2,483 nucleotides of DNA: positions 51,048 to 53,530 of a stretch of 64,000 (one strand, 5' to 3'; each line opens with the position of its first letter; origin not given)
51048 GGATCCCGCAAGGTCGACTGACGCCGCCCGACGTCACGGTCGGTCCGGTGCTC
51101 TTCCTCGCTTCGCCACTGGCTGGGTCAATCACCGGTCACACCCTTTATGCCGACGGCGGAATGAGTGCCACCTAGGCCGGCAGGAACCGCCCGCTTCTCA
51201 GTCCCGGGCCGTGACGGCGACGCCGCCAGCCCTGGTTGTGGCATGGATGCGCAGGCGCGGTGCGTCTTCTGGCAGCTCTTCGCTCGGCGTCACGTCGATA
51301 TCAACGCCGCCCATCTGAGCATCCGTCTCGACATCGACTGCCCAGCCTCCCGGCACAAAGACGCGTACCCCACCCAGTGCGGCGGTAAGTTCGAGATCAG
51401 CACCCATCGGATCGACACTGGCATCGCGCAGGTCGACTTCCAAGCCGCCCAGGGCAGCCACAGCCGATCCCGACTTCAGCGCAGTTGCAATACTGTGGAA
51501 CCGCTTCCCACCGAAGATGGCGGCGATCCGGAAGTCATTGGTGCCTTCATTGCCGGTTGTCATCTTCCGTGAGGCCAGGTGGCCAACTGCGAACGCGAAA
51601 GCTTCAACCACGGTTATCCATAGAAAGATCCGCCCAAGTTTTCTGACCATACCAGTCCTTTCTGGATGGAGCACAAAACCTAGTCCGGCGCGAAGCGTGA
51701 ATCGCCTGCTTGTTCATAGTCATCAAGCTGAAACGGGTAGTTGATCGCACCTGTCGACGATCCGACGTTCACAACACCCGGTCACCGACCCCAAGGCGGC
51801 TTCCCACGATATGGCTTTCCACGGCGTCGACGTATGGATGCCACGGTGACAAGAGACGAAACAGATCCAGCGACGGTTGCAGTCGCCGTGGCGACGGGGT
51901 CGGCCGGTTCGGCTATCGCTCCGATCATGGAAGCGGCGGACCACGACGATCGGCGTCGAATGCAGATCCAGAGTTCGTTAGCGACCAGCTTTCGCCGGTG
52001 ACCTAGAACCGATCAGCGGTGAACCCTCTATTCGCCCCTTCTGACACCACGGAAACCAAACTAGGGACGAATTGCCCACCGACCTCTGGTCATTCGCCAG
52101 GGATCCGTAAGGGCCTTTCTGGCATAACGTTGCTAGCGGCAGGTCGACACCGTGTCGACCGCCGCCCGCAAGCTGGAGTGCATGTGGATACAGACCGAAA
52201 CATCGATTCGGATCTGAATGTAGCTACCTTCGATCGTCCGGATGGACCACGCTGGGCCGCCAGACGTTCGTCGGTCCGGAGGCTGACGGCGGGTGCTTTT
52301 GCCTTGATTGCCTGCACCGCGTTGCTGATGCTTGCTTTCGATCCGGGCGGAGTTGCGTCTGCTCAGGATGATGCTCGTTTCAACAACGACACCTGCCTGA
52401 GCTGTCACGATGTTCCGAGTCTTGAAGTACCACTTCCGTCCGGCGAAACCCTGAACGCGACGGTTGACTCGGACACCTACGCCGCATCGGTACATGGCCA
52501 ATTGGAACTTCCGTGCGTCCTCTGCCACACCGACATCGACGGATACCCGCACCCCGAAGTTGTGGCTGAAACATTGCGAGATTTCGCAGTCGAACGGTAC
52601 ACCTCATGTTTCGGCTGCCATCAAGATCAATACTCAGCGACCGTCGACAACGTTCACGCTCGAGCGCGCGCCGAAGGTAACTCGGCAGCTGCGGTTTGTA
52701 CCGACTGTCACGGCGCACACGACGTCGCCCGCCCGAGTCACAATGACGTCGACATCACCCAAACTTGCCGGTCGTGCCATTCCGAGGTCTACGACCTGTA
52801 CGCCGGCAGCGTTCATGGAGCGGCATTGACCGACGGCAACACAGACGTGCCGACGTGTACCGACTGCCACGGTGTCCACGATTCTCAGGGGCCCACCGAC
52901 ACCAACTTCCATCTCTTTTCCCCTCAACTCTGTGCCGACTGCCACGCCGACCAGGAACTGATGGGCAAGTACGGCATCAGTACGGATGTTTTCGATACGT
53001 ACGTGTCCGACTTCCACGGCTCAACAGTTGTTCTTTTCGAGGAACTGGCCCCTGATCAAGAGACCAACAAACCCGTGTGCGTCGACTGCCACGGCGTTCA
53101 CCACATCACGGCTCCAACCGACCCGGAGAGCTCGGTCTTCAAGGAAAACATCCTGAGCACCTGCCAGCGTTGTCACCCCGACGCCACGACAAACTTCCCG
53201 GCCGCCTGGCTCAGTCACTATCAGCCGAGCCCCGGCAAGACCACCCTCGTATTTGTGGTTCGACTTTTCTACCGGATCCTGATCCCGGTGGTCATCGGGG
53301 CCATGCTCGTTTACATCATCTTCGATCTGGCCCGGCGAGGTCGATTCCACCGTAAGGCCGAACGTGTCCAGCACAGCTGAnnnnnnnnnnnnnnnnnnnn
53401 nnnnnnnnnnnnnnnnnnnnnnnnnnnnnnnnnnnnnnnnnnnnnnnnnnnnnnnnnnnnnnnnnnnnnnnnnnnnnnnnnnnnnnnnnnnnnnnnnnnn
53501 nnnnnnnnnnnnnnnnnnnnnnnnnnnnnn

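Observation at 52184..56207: CbcL-like and ImcH-like quinol oxidases in one 17-heme cluster of an apparent Gram-positive: candidate extracellular electron transfer module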

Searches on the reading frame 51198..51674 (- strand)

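Call 49: search_protein_families(library=pfam, proteins=[window:51198-51674:-], max_evalue=0.001)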
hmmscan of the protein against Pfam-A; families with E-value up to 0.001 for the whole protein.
window:51198-51674:- (158 aa): 1 family
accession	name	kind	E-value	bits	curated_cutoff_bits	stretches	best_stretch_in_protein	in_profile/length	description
PF09922.15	LiaF-like_C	-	7.7e-05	23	29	1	65-128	13-76/114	Cell wall-active antibiotics response LiaF, C-terminal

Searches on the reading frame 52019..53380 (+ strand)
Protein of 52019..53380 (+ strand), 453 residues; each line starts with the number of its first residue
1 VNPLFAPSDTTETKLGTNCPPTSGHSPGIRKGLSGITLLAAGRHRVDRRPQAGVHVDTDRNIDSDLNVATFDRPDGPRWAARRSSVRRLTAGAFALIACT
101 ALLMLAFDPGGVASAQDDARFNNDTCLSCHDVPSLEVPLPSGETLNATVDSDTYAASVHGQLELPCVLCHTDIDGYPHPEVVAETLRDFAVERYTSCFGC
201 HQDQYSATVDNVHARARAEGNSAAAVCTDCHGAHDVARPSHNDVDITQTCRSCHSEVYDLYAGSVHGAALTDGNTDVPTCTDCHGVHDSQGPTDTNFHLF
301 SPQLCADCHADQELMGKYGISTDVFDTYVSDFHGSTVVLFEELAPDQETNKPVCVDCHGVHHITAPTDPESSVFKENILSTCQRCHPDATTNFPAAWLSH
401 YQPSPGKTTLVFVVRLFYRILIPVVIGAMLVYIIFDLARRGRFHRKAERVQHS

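Call 3: search_protein_families(library=pfam, proteins=[window:52019-53380:+], max_evalue=0.01)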
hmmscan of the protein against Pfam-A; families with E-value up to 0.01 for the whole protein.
window:52019-53380:+ (453 aa): 4 families
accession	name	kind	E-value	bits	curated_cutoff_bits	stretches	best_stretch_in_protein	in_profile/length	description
PF09699.15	Paired_CXXCH_1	-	4.3e-15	55.6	20.6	2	279-312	8-39/41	Doubled CXXCH motif (Paired_CXXCH_1)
PF14537.11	Cytochrom_c3_2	-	8.4e-11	42.6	25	2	227-309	9-78/79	Cytochrome c3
PF14522.11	Cytochrome_C7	-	1.8e-10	40.9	24.8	3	157-231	6-66/67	Cytochrome c7 and related cytochrome c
PF00684.25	DnaJ_CXXCXGXG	-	0.0001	22.9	32.7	0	274-313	12-52/65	DnaJ central domain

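Call 4: search_protein_families(library=ncbifam, proteins=[window:52019-53380:+], max_evalue=0.01)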
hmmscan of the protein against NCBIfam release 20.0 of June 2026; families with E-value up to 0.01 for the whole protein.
window:52019-53380:+ (453 aa): 7 families
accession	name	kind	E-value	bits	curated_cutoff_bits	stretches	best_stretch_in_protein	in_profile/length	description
TIGR03508.1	decahem_SO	subfamily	4.8e-13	49.2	192.2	1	124-386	3-248/258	DmsE family decaheme c-type cytochrome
NF041028.1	decahem_GSU2203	exception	2e-08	33.8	325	2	195-313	37-159/317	GSU2203 family decaheme c-type cytochrome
NF008659.0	PRK11659.1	equivalog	6e-08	32.6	184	1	192-313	44-171/188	cytochrome c nitrite reductase pentaheme subunit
TIGR01905.1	paired_CXXCH_1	subfamily_domain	7.8e-08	32.1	25.2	2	226-257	8-39/41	doubled CXXCH domain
TIGR03146.1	cyt_nit_nrfB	equivalog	4.4e-05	23.8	166.6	0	248-312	85-144/145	cytochrome c nitrite reductase pentaheme subunit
NF041910.1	HVO_0416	equivalog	0.00096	19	80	0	323-365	10-48/58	HVO_0416 family zinc finger protein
NF007906.0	PRK10617.1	equivalog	0.0038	17.1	349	0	248-364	55-157/200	cytochrome c-type protein NapC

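Call 12: search_solved_structures(query=window:52184-53380:+, max_evalue=1)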
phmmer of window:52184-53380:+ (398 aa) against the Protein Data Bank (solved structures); distinct sequences matched with E-value up to 1: 10.
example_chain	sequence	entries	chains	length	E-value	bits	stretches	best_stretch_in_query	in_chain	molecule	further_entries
6r2q_A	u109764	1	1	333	3.8e-07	32.5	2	68-257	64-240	Cystathionine beta-synthase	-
6i5b_A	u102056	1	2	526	0.00011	24.3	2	193-333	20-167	Uncharacterized protein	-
2ozy_A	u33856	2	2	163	0.0043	19.1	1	141-259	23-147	Cytochrome c-type protein nrfB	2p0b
28pb_A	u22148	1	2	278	0.027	16.5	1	141-259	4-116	Cytochrome c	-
8rqu_A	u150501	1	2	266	0.47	12.4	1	8-96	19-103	Beta-lactamase TEM-1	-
6lod_A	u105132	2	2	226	0.51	12.3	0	171-260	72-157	MULTIHEME_CYTC domain-containing protein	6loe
1z1z_A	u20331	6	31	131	0.67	11.9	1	75-125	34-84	Minor tail protein U | Tail tube terminator protein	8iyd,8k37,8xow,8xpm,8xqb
3fzb_A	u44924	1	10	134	0.7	11.8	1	75-125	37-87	Minor tail protein U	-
3bng_A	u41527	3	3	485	0.91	11.4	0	63-117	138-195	Cytochrome c-552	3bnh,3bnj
3fz2_A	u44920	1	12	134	0.95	11.4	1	75-125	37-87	Minor tail protein U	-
